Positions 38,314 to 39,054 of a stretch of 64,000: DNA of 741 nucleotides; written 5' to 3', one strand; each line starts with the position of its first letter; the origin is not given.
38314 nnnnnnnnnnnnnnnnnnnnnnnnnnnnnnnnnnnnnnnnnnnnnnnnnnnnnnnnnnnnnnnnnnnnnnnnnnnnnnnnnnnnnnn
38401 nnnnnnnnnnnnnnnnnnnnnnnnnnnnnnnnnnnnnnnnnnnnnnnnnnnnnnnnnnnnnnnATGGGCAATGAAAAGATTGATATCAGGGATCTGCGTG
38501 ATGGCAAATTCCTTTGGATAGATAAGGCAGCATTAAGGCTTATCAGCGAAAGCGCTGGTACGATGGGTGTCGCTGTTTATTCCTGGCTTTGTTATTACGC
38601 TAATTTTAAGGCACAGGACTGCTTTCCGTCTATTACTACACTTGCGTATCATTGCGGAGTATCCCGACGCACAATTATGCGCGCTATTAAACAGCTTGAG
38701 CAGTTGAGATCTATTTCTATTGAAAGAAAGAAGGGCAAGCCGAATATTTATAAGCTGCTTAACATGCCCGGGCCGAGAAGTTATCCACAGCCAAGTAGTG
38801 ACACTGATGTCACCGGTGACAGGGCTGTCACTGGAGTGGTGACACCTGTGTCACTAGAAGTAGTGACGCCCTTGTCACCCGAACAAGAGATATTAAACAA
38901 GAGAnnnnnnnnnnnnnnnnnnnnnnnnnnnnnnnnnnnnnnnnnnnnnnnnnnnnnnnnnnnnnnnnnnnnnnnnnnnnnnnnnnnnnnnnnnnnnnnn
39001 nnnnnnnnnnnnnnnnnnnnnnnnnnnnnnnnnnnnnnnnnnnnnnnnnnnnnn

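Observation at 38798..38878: Iteron array of four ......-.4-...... palindromes inside the replication-initiator-like gene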

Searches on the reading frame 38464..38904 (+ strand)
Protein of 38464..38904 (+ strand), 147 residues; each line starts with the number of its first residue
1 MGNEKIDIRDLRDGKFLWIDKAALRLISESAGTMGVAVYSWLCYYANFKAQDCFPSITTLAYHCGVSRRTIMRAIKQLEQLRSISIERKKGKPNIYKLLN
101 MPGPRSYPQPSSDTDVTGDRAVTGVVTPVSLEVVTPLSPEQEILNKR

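Call 9: search_protein_families(library=pfam, proteins=[window:38464-38904:+], max_evalue=0.01)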
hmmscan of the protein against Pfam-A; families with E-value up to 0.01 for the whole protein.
window:38464-38904:+ (147 aa): 6 families
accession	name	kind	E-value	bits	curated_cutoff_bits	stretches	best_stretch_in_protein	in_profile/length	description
PF13730.12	HTH_36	-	1.1e-13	51.2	25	1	37-81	9-52/55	Helix-turn-helix domain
PF08279.18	HTH_11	-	3.6e-05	24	25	1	56-91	17-51/55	HTH domain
PF00392.27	GntR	-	5.7e-05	23.1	27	1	48-91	18-61/64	Bacterial regulatory proteins, gntR family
PF13545.12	HTH_Crp_2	-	0.00076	19.8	27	1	55-89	23-56/70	Crp-like helix-turn-helix domain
PF21984.2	DnaD_N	-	0.0022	18.6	27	1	49-96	30-77/101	DnaD N-terminal domain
PF13551.12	HTH_29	-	0.007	16.9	28.1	0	57-87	15-46/64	Winged helix-turn helix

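Call 10: search_protein_families(library=phrogs, proteins=[window:38464-38904:+], max_evalue=0.01)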
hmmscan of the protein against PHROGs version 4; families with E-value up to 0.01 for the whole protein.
window:38464-38904:+ (147 aa): 25 families
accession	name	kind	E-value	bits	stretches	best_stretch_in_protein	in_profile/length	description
phrog_270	-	DNA, RNA and nucleotide metabolism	3e-11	44.3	1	16-114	32-133/383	replication initiation protein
phrog_678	-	DNA, RNA and nucleotide metabolism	4.5e-10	40.6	1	42-111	61-146/346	replication initiation O-like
phrog_8102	-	DNA, RNA and nucleotide metabolism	6.8e-10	39.5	1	34-99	35-107/337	replication initiation protein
phrog_186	-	DNA, RNA and nucleotide metabolism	6.9e-10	40.1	1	7-97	13-103/308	DnaD-like helicase loader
phrog_391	-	DNA, RNA and nucleotide metabolism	1.3e-09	39.1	1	38-104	22-93/298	replication initiation O-like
phrog_1032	-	DNA, RNA and nucleotide metabolism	2e-08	35.6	1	42-91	26-75/281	replication initiation protein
phrog_428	-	DNA, RNA and nucleotide metabolism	4.1e-07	30.5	1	12-98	86-175/455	replication initiation protein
phrog_8540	-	DNA, RNA and nucleotide metabolism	3.2e-06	28.5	1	52-109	35-95/196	replication initiation O-like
phrog_18020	-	DNA, RNA and nucleotide metabolism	7.7e-06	26.9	1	56-111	55-113/248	replication initiation O-like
phrog_26369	-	DNA, RNA and nucleotide metabolism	2.4e-05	24.5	1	32-82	58-108/347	replication initiation protein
phrog_1835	-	DNA, RNA and nucleotide metabolism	5.3e-05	23.7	1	53-85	66-98/301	HTH DNA binding protein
phrog_22534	-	unknown function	6.4e-05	23.9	1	43-92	33-82/111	-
phrog_28562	-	unknown function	9.8e-05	23.1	1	30-100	34-102/248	-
phrog_6643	-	DNA, RNA and nucleotide metabolism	0.00031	21.3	1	52-111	35-98/313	replication initiation protein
phrog_15053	-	unknown function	0.00031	21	1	27-92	42-105/343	-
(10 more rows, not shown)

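Call 13: find_homologous_proteins(query=window:38464-38904:+)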
Query window:38464-38904:+ (147 aa): 73 proteins with E <= 0.001 among 95 candidates.
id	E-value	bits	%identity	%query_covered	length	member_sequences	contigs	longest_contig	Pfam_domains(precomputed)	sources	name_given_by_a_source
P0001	1.4e-92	325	100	100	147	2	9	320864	PF13730.13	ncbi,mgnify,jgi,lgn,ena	mgnify:FL=1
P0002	2.3e-85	302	93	100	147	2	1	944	PF13730.13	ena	-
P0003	1.5e-81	289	88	100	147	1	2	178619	PF08279.19,PF13730.13,PF00392.28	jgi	jgi:DNA-binding transcriptional ArsR family regulator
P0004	2.4e-80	285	87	99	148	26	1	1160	PF13730.13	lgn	-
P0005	5.3e-80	284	87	100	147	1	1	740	PF13730.13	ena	-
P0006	1.0e-79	283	86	100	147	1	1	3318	PF13730.13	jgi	-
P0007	3.3e-79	282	87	100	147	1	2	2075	PF13730.13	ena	-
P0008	5.0e-79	281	87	100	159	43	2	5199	PF13730.13,PF00392.28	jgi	jgi:hypothetical protein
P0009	1.2e-78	280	86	100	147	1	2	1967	PF13730.13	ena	-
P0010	1.9e-78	279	86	100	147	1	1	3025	PF13730.13,PF00392.28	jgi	-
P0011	3.2e-78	279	86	100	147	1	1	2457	PF13730.13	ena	-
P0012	4.5e-78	278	86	100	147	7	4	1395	PF13730.13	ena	-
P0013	8.3e-78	277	90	95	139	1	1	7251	PF13730.13,PF00392.28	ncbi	-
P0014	2.8e-76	272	89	96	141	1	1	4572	PF13730.13,PF00392.28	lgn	-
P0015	4.5e-76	272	87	96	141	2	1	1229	PF13730.13,PF00392.28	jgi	-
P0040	2.2e-66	240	76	97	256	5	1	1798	PF08279.19,PF13730.13,PF00392.28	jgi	-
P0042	5.4e-54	200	66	97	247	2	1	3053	PF13730.13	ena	-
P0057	7.0e-42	161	58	81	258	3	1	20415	PF13730.13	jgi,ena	jgi:hypothetical protein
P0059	8.5e-42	160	56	99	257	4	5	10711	PF13730.13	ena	-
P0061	2.9e-41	159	55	97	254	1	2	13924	PF13730.13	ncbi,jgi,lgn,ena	-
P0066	5.5e-40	155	57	84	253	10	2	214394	PF13730.13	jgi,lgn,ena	-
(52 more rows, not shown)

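Call 14: search_dna_similar(query=window:38464-38904:+, collection=phages, mode=protein, max_evalue=0.001)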
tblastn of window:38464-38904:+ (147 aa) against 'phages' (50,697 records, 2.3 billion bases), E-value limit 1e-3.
Records with a match: 254; places in all: 254; records where one place covers at least 80% of the query: 1.
Best place of each record, by identity: <60% 254.
By first word of the organism name: Salinibacter 185; Vibrio 64; Bacillus 3; Parageobacillus 1; Pseudomonas 1.
By host as written in the record: Salinibacter ruber M8 185; - 58; Vibrio breoganii 3; Bacillus subtilis 2; Parageobacillus thermoglucosidasius 23.6 1; Bacillus subtilis 18 1; Pseudomonas aeruginosa ST773 (NDM-1-producing) 1; Vibrio splendidus 1; and 2 more.
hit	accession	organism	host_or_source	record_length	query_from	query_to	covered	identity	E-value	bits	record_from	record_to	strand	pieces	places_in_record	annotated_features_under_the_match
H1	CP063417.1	Parageobacillus phage JGon-2020a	Parageobacillus thermoglucosidasius 23.6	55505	3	127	85%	35.1%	2e-14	74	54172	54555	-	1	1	record has no annotation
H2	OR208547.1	Bacillus phage phi18-2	Bacillus subtilis 18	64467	1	102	69%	31.1%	2e-4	46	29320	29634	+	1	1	helix-turn-helix domain-containing protein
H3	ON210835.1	Bacillus phage 268TH002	Bacillus subtilis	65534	3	103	69%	31.2%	3e-6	51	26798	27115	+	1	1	34: helix-turn-helix domain-containing protein | 33: hypothetical protein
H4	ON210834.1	Bacillus phage 268TH007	Bacillus subtilis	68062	3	103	69%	31.2%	3e-6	51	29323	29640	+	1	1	38: helix-turn-helix domain-containing protein | 37: hypothetical protein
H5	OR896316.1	Salinibacter phage 6_3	Salinibacter ruber M8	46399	5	104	68%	31.1%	3e-10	62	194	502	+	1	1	6_3_2: hypothetical protein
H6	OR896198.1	Salinibacter phage 12_4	Salinibacter ruber M8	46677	5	104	68%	31.1%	9e-10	61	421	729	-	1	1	12_4_1: hypothetical protein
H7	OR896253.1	Salinibacter phage 3_10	Salinibacter ruber M8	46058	5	104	68%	31.1%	3e-9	59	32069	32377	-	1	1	3_10_42: hypothetical protein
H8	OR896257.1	Salinibacter phage 3_14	Salinibacter ruber M8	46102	5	104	68%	31.1%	3e-9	59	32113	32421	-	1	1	3_14_42: hypothetical protein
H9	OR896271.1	Salinibacter phage 3_8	Salinibacter ruber M8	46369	5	104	68%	31.1%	3e-9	59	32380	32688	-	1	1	3_8_42: hypothetical protein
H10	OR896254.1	Salinibacter phage 3_11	Salinibacter ruber M8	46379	5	104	68%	31.1%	3e-9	59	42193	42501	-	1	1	3_11_53: hypothetical protein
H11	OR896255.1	Salinibacter phage 3_12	Salinibacter ruber M8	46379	5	104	68%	31.1%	3e-9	59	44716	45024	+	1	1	3_12_62: hypothetical protein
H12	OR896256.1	Salinibacter phage 3_13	Salinibacter ruber M8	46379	5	104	68%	31.1%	3e-9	59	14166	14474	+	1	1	3_13_20: hypothetical protein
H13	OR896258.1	Salinibacter phage 3_15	Salinibacter ruber M8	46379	5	104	68%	31.1%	3e-9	59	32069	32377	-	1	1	3_15_42: hypothetical protein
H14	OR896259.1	Salinibacter phage 3_16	Salinibacter ruber M8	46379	5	104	68%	31.1%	3e-9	59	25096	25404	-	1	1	3_16_33: hypothetical protein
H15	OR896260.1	Salinibacter phage 3_17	Salinibacter ruber M8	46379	5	104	68%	31.1%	3e-9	59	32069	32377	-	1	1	3_17_42: hypothetical protein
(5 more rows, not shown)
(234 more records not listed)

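Call 16: find_related_loci(query=A1, collection=viral_contigs, flank=6000)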
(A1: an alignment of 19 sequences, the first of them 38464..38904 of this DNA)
Query A1 (147 aa) in viral_contigs; peptide patterns used: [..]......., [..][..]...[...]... (x = any residue, [..] = any of these).
59 stretches matched a pattern; 25 encode a relative of the query (tblastn E <= 1e-3); 25 distinct loci.
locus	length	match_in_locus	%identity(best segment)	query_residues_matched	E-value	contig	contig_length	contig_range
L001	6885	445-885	93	1-147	1e-93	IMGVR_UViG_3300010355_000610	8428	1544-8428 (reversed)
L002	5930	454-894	90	1-147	7e-89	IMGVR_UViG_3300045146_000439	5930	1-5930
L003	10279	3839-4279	84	1-147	1e-83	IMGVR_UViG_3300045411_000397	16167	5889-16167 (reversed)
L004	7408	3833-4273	84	1-147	1e-83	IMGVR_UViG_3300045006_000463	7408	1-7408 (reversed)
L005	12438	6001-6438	83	1-146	2e-81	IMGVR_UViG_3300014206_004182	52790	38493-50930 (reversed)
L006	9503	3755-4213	87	1-147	5e-79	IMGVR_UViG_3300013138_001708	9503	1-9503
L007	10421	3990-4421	78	1-144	3e-74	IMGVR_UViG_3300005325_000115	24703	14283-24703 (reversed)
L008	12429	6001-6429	76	4-146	3e-73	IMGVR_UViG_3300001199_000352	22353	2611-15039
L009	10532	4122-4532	68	6-147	1e-62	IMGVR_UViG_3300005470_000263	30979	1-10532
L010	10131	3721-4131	68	6-147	1e-62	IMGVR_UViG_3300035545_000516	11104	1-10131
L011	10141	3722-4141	68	1-147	3e-61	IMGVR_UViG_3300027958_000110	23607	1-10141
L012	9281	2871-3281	66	1-146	1e-61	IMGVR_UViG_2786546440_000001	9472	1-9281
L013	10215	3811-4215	69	4-143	1e-60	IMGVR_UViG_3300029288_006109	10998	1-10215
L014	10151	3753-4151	69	6-143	7e-60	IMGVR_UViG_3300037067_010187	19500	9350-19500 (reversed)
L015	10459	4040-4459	67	1-147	7e-60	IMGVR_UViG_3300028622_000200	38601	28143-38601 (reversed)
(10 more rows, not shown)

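Call 17: find_related_loci(query=A1, collection=genome_contigs, flank=6000)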
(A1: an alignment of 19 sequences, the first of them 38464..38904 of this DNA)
Query A1 (147 aa) in genome_contigs; peptide patterns used: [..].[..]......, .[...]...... (x = any residue, [..] = any of these).
59 stretches matched a pattern; 21 encode a relative of the query (tblastn E <= 1e-3); 21 distinct loci.
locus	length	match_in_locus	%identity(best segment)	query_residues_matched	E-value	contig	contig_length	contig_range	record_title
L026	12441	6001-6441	93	1-147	9e-94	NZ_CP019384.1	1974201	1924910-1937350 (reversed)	Candidatus Velamenicoccus archaeovorus strain LiM chromosome, complete genome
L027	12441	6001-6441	90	1-147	1e-88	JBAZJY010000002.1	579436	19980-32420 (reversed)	MAG: Candidatus Omnitrophota bacterium isolate SO_2017_LW4_130 scaffold_41_c1_LW137-91_2017, whole genome shotgun sequen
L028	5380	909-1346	87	1-146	5e-87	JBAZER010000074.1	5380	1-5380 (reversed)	MAG: Candidatus Omnitrophota bacterium isolate SO_2017_LW3_130 NODE_56048_length_5380_cov_1.420141_LW162_2017, whole gen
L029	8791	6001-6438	86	1-146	5e-85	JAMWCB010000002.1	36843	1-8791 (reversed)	MAG: Candidatus Omnitrophota bacterium isolate DG02_5.bins.26.Tibet NODE_2254_length_36843_cov_1.311118, whole genome sh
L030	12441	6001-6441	85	1-147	3e-84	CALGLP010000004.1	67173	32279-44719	MAG TPA_asm: uncultured bacterium isolate SRR3330210_bin.157_CONCOCT_v1.1_MAG genome assembly, contig: ERZ724080.418, wh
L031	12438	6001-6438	83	1-146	2e-81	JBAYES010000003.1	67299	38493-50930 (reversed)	MAG: Candidatus Omnitrophota bacterium isolate SO_2016_CLC_T2_83 scaffold00116_PH3_Jul20_2016, whole genome shotgun sequ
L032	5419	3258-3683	85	1-142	5e-79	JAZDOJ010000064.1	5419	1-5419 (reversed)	MAG: Candidatus Omnitrophota bacterium isolate MEGAHIT-group-0.767 k141_19015452, whole genome shotgun sequence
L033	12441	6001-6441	78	1-147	1e-76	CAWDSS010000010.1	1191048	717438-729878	MAG: Candidatus Omnitrophota bacterium isolate MFD03726.bin.2.139 genome assembly, contig: contig_50884, whole genome sh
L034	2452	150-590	82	1-147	2e-73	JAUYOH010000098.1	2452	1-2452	MAG: Candidatus Omnitrophota bacterium isolate C4_maxbin.042 C4_k141_137246, whole genome shotgun sequence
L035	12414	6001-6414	69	4-146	5e-63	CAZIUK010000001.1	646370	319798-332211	MAG TPA_asm: uncultured Planctomycetales bacterium isolate binchicken_co154_195 genome assembly, contig: NODE_1_length_6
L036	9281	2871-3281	66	1-146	1e-61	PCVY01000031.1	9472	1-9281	MAG: Candidatus Omnitrophica bacterium CG11_big_fil_rev_8_21_14_0_20_45_26 CG11_8_21_14_0.20_scaffold_4811_c, whole geno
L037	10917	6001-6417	66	1-146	7e-61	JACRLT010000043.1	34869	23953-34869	MAG: Candidatus Omnitrophota bacterium isolate NC_groundwater_1888_Pr3_B-0.1um_46_13 SR2-18-B1_coassembly_436654, whole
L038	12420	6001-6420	67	1-147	5e-60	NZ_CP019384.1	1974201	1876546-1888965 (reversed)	Candidatus Velamenicoccus archaeovorus strain LiM chromosome, complete genome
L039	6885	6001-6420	67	1-147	8e-58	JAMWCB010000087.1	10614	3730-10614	MAG: Candidatus Omnitrophota bacterium isolate DG02_5.bins.26.Tibet NODE_17295_length_10614_cov_1.366072, whole genome s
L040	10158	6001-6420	67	1-147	1e-55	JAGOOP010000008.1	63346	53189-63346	MAG: Candidatus Omnitrophota bacterium isolate Go_SlDig_bin_84 Go_SlDig_1117_length_63346_cov_14.540107, whole genome sh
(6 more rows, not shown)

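Call 30: search_protein_families(library=pfam, proteins=[P0040, P0057, P0061, P0059, P0042, P0066], max_evalue=1)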
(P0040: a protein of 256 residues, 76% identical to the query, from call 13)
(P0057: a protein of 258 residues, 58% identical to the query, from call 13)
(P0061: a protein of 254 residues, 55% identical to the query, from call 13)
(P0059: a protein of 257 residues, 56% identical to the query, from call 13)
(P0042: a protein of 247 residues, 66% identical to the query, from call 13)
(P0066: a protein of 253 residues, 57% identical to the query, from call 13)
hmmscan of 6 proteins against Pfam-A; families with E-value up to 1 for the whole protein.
P0040 (256 aa): 19 families
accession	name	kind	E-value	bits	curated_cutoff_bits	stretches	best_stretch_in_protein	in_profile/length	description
PF13730.12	HTH_36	-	8.4e-15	54.8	25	1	37-81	9-52/55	Helix-turn-helix domain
PF08279.18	HTH_11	-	7.2e-06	26.2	25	1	56-91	17-51/55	HTH domain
PF00392.27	GntR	-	2.4e-05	24.3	27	1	51-91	21-61/64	Bacterial regulatory proteins, gntR family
PF13545.12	HTH_Crp_2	-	0.00012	22.4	27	1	55-89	23-56/70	Crp-like helix-turn-helix domain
PF21984.2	DnaD_N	-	0.0023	18.5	27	1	49-96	30-77/101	DnaD N-terminal domain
PF13542.12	HTH_Tnp_ISL3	-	0.0041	17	27.4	1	50-77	24-49/51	Helix-turn-helix domain of transposase family ISL3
PF00403.32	HMA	-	0.0045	17.8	24.8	1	63-95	8-40/62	Heavy-metal-associated domain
PF08220.18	HTH_DeoR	-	0.0059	16.8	21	1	55-94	15-52/57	DeoR-like helix-turn-helix domain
PF25213.1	HVO_A0261_N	-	0.016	15.5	35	1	58-84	28-54/86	HVO_A0261 N-terminal domain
PF13412.12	HTH_24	-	0.016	15.2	21.9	1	56-80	19-43/48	Winged helix-turn-helix DNA-binding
PF14502.12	HTH_41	-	0.027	14.4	25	1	55-89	7-41/48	Helix-turn-helix domain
PF18289.6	HU-CCDC81_euk_2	-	0.039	14.4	26.1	1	57-89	7-39/75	CCDC81 eukaryotic HU domain 2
PF13384.12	HTH_23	-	0.042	14.1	24.6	1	56-77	19-40/50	Homeodomain-like domain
PF13551.12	HTH_29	-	0.048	14.2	28.1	1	57-82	15-40/64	Winged helix-turn helix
PF01418.23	HTH_6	-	0.06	13.8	28.3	1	51-78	31-58/77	Helix-turn-helix domain, rpiR family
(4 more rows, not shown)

P0057 (258 aa): 8 families
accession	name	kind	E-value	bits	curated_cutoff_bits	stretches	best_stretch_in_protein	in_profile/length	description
PF13730.12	HTH_36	-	4.2e-15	55.7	25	1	45-92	6-52/55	Helix-turn-helix domain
PF21984.2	DnaD_N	-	0.00082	20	27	1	59-107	29-77/101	DnaD N-terminal domain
PF08279.18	HTH_11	-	0.0028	17.9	25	1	67-102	17-51/55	HTH domain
PF13545.12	HTH_Crp_2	-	0.0051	17.2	27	1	66-99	23-55/70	Crp-like helix-turn-helix domain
PF09079.17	Cdc6_C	-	0.11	12.9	25.1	1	76-116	49-90/96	CDC6, C terminal winged helix domain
PF13542.12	HTH_Tnp_ISL3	-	0.13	12.2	27.4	1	63-88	26-49/51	Helix-turn-helix domain of transposase family ISL3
PF01418.23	HTH_6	-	0.23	11.9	28.3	1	64-89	33-58/77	Helix-turn-helix domain, rpiR family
PF13384.12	HTH_23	-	0.27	11.6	24.6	0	67-89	19-41/50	Homeodomain-like domain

P0061 (254 aa): 11 families
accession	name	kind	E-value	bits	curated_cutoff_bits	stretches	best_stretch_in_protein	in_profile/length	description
PF13730.12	HTH_36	-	1.6e-10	41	25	1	38-84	10-55/55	Helix-turn-helix domain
PF21984.2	DnaD_N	-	0.0011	19.5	27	1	46-95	27-76/101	DnaD N-terminal domain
PF13545.12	HTH_Crp_2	-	0.0051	17.2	27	1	40-88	5-56/70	Crp-like helix-turn-helix domain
PF08279.18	HTH_11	-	0.041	14.2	25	1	56-91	17-53/55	HTH domain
PF00392.27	GntR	-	0.043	13.9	27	1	55-91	25-61/64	Bacterial regulatory proteins, gntR family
PF15977.11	HTH_46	-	0.051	14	29.3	0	62-88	31-57/68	Winged helix-turn-helix DNA binding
PF12793.13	SgrR_N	-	0.065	14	24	1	47-115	12-80/115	Sugar transport-related sRNA regulator N-term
PF04203.18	Sortase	-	0.11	12.7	26.6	1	55-108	37-90/125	Sortase domain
PF02082.26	Rrf2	-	0.15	12.6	30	1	48-98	17-65/132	Iron-dependent Transcriptional regulator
PF01047.28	MarR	-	0.16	12.4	24.6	0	56-90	19-53/59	MarR family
PF09079.17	Cdc6_C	-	0.27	11.7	25.1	1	64-102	48-87/96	CDC6, C terminal winged helix domain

P0059 (257 aa): 8 families
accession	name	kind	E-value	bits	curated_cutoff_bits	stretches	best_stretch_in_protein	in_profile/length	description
PF13730.12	HTH_36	-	4.5e-12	46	25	1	38-81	10-52/55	Helix-turn-helix domain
PF08279.18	HTH_11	-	0.00012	22.3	25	1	56-93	17-53/55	HTH domain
PF13545.12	HTH_Crp_2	-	0.0052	17.2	27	1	40-100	5-63/70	Crp-like helix-turn-helix domain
PF13551.12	HTH_29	-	0.006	17.1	28.1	1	58-92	16-49/64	Winged helix-turn helix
PF00392.27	GntR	-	0.022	14.8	27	1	52-91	22-61/64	Bacterial regulatory proteins, gntR family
PF21984.2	DnaD_N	-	0.1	13.2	27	1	47-95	28-76/101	DnaD N-terminal domain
PF13384.12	HTH_23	-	0.17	12.2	24.6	1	60-82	23-45/50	Homeodomain-like domain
PF13936.12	HTH_38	-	0.17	12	27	1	56-77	22-43/44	Helix-turn-helix domain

P0042 (247 aa): 14 families
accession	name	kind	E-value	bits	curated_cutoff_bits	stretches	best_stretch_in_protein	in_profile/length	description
PF13730.12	HTH_36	-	1.2e-13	51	25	1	37-82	9-53/55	Helix-turn-helix domain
PF08279.18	HTH_11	-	5.7e-05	23.4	25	1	56-91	17-51/55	HTH domain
PF13545.12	HTH_Crp_2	-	0.00094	19.5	27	1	41-89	6-56/70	Crp-like helix-turn-helix domain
PF01418.23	HTH_6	-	0.0044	17.4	28.3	1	47-79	27-59/77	Helix-turn-helix domain, rpiR family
PF21984.2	DnaD_N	-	0.006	17.2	27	1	45-96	26-77/101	DnaD N-terminal domain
PF25213.1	HVO_A0261_N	-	0.014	15.7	35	1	58-85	28-55/86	HVO_A0261 N-terminal domain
PF01978.25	TrmB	-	0.016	15.4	25.6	1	58-100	26-66/68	Sugar-specific transcriptional regulator TrmB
PF00392.27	GntR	-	0.024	14.7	27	1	55-91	25-61/64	Bacterial regulatory proteins, gntR family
PF01047.28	MarR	-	0.042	14.2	24.6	1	56-87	19-50/59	MarR family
PF13551.12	HTH_29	-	0.051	14.1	28.1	1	57-85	15-46/64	Winged helix-turn helix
PF13384.12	HTH_23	-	0.063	13.6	24.6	1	57-77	20-40/50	Homeodomain-like domain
PF13936.12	HTH_38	-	0.18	12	27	1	56-73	22-39/44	Helix-turn-helix domain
PF12840.13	HTH_20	-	0.19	12.1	27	1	56-85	20-49/51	Helix-turn-helix domain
PF15401.11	TAA-Trp-ring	-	0.88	10.6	25.8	0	90-129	18-58/66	Tryptophan-ring motif of head of Trimeric autotransporter adhesin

P0066 (253 aa): 10 families
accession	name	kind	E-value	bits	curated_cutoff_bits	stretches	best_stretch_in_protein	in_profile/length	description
PF13730.12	HTH_36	-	5.7e-16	58.5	25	1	41-91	2-51/55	Helix-turn-helix domain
PF13545.12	HTH_Crp_2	-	0.0013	19.1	27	1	65-99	22-55/70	Crp-like helix-turn-helix domain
PF08279.18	HTH_11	-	0.0016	18.7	25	1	67-93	17-43/55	HTH domain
PF21984.2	DnaD_N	-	0.0027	18.3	27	1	60-107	30-77/101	DnaD N-terminal domain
PF01418.23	HTH_6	-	0.024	15.1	28.3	1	65-89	34-58/77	Helix-turn-helix domain, rpiR family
PF13551.12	HTH_29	-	0.037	14.6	28.1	1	67-104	14-50/64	Winged helix-turn helix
PF13542.12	HTH_Tnp_ISL3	-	0.04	13.8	27.4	1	63-88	26-49/51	Helix-turn-helix domain of transposase family ISL3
PF13384.12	HTH_23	-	0.15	12.3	24.6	0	67-88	19-40/50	Homeodomain-like domain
PF00392.27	GntR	-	0.18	12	27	1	65-102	24-61/64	Bacterial regulatory proteins, gntR family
PF00325.26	Crp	-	0.22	11.7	21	1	71-95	8-32/32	Bacterial regulatory proteins, crp family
